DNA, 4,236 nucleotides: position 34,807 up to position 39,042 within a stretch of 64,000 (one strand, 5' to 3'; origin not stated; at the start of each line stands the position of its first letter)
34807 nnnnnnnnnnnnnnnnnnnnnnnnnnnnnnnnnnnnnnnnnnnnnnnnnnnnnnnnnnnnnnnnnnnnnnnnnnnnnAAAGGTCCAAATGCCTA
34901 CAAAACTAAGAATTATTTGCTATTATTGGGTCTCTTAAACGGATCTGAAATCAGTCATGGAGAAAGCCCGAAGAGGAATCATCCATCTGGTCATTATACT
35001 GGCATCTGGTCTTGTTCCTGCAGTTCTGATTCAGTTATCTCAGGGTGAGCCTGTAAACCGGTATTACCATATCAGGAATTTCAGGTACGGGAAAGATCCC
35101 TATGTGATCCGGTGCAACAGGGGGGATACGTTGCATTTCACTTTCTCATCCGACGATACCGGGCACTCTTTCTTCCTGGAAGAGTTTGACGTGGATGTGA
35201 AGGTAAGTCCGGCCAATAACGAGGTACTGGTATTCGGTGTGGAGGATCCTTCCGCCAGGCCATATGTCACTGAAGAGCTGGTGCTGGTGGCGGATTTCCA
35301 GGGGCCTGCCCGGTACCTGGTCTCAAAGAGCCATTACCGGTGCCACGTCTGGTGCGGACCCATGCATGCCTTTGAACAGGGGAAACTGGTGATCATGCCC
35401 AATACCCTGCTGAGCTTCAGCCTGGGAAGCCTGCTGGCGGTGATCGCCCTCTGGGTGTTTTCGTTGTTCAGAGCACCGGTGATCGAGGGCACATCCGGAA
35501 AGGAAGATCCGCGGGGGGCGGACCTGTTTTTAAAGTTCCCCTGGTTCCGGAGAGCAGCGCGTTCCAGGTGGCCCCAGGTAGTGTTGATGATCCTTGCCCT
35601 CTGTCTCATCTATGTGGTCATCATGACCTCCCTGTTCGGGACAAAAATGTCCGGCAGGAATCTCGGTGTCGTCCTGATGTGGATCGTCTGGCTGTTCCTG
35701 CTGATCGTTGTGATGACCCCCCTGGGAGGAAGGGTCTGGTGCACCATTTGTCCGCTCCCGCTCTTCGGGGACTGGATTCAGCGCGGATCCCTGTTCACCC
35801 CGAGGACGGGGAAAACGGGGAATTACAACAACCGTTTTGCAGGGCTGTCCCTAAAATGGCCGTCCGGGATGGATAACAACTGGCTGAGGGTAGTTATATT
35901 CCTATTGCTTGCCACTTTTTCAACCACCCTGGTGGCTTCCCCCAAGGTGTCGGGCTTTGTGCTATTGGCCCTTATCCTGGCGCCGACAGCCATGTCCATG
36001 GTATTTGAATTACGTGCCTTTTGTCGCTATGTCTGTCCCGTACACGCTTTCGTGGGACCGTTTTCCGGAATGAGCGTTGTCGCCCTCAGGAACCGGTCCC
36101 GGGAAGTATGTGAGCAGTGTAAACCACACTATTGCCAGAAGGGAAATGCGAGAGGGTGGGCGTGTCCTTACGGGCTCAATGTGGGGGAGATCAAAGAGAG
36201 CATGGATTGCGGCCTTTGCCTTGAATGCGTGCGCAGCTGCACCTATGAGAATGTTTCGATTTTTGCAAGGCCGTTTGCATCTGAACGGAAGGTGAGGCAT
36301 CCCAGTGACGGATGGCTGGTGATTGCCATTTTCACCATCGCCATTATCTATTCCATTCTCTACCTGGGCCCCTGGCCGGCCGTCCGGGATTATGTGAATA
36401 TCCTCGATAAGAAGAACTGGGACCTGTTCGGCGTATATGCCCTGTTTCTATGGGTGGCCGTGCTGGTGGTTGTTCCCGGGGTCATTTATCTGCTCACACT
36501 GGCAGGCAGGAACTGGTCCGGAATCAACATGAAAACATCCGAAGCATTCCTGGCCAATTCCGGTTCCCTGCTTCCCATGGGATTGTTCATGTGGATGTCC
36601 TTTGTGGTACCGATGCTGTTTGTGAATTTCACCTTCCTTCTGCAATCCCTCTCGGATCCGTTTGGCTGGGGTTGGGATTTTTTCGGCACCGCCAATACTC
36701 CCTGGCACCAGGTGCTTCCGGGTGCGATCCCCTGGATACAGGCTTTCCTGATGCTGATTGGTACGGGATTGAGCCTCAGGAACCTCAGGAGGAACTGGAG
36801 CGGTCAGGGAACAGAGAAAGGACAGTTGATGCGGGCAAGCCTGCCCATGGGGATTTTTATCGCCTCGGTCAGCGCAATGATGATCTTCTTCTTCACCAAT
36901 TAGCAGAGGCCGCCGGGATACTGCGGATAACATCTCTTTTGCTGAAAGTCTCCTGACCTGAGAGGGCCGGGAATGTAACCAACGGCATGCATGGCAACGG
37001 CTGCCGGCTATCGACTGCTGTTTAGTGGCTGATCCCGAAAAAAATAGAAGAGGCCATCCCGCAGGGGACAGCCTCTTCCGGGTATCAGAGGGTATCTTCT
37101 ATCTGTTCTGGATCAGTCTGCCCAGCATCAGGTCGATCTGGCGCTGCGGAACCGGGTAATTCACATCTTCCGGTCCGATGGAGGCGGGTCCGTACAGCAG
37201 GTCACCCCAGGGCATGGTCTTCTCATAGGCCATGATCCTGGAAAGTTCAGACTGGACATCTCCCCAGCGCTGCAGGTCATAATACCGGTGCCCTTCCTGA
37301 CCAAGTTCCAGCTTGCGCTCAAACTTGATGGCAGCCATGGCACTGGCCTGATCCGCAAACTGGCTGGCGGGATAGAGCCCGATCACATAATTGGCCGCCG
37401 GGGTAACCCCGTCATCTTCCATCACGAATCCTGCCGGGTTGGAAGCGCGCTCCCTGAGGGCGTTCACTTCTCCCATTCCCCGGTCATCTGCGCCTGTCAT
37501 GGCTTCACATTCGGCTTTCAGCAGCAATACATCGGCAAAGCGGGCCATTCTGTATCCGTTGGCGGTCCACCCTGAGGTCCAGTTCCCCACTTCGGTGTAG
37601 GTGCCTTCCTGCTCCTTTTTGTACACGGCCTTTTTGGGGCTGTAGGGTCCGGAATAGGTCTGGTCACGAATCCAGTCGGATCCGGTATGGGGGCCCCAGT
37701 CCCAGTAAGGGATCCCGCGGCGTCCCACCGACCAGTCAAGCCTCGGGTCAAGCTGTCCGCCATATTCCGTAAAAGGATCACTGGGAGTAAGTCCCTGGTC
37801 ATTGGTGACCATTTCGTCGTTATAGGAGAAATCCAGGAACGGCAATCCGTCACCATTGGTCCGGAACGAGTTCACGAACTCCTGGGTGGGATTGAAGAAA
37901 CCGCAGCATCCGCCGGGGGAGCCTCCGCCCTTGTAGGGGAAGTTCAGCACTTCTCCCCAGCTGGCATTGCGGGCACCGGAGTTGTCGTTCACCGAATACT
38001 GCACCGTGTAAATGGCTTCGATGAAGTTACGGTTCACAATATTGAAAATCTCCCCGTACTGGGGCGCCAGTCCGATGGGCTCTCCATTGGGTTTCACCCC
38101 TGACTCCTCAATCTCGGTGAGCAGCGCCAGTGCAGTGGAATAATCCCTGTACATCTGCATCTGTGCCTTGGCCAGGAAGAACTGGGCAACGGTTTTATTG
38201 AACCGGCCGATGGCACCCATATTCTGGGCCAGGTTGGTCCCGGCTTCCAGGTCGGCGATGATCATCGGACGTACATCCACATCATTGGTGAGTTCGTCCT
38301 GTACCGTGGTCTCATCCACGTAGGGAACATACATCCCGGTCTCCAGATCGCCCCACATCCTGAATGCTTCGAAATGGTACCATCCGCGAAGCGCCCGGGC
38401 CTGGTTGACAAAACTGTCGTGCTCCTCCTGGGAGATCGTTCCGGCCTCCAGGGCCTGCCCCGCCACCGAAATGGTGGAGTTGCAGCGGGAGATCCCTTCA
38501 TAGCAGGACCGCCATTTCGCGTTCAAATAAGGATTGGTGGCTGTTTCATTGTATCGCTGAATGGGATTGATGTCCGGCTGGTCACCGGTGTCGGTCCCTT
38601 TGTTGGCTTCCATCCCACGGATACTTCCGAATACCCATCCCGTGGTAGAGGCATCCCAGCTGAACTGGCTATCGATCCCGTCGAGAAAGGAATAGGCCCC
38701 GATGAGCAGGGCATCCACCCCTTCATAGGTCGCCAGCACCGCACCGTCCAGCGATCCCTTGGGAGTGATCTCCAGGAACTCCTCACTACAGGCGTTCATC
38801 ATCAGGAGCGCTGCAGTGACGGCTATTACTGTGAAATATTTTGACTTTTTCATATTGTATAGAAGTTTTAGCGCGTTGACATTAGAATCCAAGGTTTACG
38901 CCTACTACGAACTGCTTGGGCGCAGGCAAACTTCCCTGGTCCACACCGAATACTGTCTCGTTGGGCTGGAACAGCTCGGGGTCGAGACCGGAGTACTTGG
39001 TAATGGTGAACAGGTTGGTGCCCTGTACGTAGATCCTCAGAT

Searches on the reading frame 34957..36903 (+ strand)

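Call 49: search_protein_families(library=pfam, proteins=[window:34957-36903:+], max_evalue=0.0001)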
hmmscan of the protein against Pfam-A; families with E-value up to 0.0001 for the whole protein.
window:34957-36903:+ (648 aa): 1 family
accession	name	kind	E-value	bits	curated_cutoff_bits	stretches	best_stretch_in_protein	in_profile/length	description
PF12801.12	Fer4_5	-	4.5e-06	27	22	1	240-276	3-39/48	4Fe-4S binding domain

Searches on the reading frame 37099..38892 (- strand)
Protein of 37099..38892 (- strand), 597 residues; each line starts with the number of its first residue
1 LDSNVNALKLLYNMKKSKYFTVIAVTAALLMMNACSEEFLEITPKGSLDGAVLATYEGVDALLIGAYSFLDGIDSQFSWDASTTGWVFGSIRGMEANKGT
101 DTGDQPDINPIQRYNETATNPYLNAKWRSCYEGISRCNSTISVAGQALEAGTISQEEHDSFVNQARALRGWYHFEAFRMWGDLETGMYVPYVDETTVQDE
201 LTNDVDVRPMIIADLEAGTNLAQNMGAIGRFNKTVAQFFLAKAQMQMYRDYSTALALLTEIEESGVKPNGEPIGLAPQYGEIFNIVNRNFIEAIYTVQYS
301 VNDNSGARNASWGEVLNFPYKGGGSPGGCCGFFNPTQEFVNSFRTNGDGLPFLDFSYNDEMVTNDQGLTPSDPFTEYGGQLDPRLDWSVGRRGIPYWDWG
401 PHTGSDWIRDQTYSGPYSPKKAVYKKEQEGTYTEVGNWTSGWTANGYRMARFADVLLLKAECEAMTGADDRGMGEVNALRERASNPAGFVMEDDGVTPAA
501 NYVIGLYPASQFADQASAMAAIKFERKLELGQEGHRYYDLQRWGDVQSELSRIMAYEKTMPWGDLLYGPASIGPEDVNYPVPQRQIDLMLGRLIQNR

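Call 49: search_protein_families(library=pfam, proteins=[window:37099-38892:-], max_evalue=0.0001)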
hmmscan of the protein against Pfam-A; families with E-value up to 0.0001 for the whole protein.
window:37099-38892:- (597 aa): 2 families
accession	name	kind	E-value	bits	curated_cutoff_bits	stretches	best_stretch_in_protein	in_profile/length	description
PF07980.17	SusD_RagB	-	2e-33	116.8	23.1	1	292-596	2-294/297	SusD family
PF14322.12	SusD-like_3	-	5.2e-08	33.8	27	1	38-242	1-188/191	Starch-binding associating with outer membrane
